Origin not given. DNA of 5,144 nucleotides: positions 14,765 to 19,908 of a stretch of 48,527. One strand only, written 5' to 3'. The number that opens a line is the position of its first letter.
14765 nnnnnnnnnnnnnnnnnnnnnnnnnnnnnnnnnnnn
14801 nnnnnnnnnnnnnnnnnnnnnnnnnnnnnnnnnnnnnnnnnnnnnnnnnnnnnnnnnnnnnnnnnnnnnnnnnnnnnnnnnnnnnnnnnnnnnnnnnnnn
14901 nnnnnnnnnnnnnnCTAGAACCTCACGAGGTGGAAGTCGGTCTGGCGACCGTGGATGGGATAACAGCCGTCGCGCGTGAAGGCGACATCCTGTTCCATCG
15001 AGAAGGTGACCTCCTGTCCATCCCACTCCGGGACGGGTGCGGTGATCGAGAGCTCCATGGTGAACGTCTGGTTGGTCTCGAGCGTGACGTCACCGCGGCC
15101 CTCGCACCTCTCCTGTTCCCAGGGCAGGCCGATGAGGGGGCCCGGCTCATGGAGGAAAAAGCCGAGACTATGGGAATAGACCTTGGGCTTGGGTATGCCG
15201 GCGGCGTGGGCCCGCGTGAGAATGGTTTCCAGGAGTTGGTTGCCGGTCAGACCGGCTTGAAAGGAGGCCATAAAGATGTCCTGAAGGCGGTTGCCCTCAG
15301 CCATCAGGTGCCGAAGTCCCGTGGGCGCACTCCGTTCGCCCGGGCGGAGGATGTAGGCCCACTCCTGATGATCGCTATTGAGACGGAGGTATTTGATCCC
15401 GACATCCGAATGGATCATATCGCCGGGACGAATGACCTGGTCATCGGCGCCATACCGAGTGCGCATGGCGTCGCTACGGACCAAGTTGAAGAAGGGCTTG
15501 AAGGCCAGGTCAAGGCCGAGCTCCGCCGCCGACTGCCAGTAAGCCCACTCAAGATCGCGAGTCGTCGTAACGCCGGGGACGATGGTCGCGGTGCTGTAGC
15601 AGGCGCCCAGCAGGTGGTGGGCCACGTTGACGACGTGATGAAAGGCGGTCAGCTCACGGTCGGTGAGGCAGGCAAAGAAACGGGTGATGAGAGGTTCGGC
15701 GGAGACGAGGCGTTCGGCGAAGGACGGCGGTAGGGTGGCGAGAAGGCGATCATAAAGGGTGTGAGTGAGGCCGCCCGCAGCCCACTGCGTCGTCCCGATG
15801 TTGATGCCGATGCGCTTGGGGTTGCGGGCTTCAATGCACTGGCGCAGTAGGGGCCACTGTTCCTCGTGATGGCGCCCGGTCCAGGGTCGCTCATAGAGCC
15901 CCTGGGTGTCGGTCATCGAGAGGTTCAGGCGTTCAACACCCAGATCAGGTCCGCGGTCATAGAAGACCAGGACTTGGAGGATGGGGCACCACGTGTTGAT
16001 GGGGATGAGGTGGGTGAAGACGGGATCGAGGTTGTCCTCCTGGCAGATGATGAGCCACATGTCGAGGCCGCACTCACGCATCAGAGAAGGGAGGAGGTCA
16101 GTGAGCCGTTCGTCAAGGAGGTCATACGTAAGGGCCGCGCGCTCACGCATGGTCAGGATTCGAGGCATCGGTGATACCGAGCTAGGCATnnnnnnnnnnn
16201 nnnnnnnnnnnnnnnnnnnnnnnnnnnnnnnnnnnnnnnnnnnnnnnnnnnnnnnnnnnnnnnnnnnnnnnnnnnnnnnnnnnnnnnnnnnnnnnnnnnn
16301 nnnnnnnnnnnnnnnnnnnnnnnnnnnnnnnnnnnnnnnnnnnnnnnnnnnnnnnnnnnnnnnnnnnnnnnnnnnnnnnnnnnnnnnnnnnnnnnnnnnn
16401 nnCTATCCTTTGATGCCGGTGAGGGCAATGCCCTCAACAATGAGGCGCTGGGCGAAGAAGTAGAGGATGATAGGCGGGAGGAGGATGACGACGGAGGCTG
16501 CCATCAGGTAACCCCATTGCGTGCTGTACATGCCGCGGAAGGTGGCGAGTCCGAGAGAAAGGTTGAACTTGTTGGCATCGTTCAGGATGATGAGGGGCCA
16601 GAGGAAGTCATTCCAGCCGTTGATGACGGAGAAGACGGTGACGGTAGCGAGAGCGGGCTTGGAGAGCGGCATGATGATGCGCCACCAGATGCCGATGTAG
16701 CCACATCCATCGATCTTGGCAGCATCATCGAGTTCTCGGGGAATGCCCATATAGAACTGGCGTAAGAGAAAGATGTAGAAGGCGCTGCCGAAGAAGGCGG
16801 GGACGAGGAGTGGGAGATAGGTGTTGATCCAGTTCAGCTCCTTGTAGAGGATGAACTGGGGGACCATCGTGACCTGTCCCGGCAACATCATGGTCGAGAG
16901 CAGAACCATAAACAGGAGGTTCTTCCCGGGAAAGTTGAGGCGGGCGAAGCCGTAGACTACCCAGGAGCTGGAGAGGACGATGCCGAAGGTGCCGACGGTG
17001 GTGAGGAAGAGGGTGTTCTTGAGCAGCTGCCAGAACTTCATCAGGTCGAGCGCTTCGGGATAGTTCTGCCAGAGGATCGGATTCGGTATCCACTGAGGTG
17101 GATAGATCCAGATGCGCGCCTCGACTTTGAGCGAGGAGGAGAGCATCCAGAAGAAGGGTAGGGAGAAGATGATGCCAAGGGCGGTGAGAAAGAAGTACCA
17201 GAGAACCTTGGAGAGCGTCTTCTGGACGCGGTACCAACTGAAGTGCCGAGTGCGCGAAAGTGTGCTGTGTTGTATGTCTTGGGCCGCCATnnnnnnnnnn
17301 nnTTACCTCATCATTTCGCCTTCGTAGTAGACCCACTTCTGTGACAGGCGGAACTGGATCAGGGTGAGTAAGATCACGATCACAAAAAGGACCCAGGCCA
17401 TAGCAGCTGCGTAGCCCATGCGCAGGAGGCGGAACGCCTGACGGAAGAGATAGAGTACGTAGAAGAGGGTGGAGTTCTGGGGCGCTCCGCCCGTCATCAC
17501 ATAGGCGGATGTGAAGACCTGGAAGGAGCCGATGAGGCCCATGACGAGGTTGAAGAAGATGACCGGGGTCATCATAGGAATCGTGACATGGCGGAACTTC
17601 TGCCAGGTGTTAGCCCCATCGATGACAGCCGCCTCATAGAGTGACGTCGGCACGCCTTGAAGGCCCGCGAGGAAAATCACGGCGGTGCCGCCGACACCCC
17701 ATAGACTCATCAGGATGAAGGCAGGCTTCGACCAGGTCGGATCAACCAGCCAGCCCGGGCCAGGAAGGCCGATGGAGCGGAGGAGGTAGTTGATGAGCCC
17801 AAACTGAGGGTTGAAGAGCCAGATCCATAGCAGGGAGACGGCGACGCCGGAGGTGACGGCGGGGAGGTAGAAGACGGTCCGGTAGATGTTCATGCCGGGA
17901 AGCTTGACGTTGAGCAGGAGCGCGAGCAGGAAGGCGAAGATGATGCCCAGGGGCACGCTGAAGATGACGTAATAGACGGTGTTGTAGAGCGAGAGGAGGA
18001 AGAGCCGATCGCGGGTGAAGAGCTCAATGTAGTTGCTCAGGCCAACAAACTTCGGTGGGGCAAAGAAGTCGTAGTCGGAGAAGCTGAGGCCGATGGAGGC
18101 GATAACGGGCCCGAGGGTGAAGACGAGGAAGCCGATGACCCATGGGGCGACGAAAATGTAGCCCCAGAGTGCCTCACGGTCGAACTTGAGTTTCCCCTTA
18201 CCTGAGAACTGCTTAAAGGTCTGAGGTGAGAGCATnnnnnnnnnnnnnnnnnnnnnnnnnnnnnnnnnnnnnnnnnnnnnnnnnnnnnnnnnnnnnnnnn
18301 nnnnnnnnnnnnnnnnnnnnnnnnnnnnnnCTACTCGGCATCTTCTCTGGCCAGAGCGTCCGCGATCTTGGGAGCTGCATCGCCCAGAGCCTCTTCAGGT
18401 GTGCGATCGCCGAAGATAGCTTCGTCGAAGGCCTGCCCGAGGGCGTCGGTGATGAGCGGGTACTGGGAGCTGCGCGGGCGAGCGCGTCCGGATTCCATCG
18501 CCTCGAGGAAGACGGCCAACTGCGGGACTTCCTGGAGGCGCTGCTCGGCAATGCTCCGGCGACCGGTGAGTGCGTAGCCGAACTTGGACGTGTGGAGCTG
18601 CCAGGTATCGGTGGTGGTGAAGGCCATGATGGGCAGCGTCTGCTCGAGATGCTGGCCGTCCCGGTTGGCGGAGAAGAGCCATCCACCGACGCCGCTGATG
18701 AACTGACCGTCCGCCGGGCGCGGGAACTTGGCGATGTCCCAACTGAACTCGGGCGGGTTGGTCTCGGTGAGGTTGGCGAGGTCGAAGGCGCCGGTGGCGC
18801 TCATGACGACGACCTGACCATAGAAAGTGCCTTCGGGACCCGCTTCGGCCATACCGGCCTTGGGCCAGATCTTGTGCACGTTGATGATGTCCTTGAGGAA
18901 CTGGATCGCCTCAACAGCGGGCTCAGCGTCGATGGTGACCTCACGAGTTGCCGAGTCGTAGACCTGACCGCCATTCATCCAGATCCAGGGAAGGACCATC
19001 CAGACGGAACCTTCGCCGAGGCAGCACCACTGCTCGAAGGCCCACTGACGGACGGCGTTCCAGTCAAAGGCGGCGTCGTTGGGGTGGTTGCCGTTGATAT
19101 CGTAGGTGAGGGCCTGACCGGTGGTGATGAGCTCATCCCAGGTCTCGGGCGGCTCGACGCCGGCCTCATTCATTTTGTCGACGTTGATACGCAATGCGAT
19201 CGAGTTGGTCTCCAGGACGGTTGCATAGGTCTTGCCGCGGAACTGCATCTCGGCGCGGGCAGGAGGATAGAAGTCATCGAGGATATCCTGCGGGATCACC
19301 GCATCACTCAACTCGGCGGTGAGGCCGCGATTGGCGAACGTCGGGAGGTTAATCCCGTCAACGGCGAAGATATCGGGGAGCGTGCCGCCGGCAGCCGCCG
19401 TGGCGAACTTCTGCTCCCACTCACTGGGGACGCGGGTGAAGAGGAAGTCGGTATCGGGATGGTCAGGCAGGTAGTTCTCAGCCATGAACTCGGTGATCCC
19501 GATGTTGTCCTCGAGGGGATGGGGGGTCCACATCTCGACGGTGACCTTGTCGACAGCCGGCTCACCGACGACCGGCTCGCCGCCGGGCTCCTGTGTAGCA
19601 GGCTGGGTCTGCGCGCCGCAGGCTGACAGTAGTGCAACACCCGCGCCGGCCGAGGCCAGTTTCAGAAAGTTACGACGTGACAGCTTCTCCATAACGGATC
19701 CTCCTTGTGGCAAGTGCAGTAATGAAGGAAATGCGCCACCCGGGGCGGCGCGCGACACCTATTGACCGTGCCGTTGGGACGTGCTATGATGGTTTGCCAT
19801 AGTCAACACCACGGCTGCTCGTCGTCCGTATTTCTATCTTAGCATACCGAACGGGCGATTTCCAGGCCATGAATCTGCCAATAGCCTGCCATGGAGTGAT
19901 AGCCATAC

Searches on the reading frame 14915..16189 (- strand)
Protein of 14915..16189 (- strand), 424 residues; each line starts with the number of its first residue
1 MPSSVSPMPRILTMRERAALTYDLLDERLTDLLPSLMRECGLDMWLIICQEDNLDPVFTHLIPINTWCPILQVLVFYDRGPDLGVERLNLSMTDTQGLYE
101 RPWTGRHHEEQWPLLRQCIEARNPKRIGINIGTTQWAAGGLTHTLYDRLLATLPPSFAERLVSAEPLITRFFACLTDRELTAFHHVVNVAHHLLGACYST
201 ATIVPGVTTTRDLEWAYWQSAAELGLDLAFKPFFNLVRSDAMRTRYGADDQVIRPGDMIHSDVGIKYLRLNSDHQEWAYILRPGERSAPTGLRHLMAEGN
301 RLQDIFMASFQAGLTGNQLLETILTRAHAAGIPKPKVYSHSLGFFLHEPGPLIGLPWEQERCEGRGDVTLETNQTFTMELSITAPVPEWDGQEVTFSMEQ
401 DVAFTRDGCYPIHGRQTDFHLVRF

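Call 8: search_protein_families(library=pfam, proteins=[window:14915-16189:-])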
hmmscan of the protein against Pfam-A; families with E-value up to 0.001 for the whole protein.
window:14915-16189:- (424 aa): 1 family
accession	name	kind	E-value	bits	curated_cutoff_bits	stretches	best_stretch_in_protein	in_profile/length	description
PF00557.29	Peptidase_M24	-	9.6e-12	45.5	23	1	190-402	6-204/208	Metallopeptidase family M24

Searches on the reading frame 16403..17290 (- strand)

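Call 7: search_protein_families(library=pfam, proteins=[window:16403-17290:-])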
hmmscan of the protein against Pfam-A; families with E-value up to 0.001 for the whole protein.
window:16403-17290:- (295 aa): 1 family
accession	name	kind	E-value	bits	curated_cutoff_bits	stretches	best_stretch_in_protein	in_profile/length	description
PF00528.27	BPD_transp_1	-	2.5e-17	63.7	26.4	1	116-286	10-180/184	Binding-protein-dependent transport system inner membrane component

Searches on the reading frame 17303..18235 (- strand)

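Call 7: search_protein_families(library=pfam, proteins=[window:17303-18235:-])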
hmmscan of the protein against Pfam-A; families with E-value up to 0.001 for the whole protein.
window:17303-18235:- (310 aa): 1 family
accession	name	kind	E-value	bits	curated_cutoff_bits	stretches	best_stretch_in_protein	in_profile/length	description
PF00528.27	BPD_transp_1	-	7.2e-16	58.9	26.4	1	95-300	3-181/184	Binding-protein-dependent transport system inner membrane component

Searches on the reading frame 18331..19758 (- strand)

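Call 7: search_protein_families(library=pfam, proteins=[window:18331-19758:-])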
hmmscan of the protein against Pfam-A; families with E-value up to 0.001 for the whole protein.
window:18331-19758:- (475 aa): 2 families
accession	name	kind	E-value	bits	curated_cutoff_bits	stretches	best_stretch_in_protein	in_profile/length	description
PF01547.30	SBP_bac_1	-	8.4e-17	62.6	26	1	107-373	28-292/307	Bacterial extracellular solute-binding protein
PF10518.14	TAT_signal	-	0.00068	19.9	22.7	1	25-44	1-20/21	TAT (twin-arginine translocation) pathway signal sequence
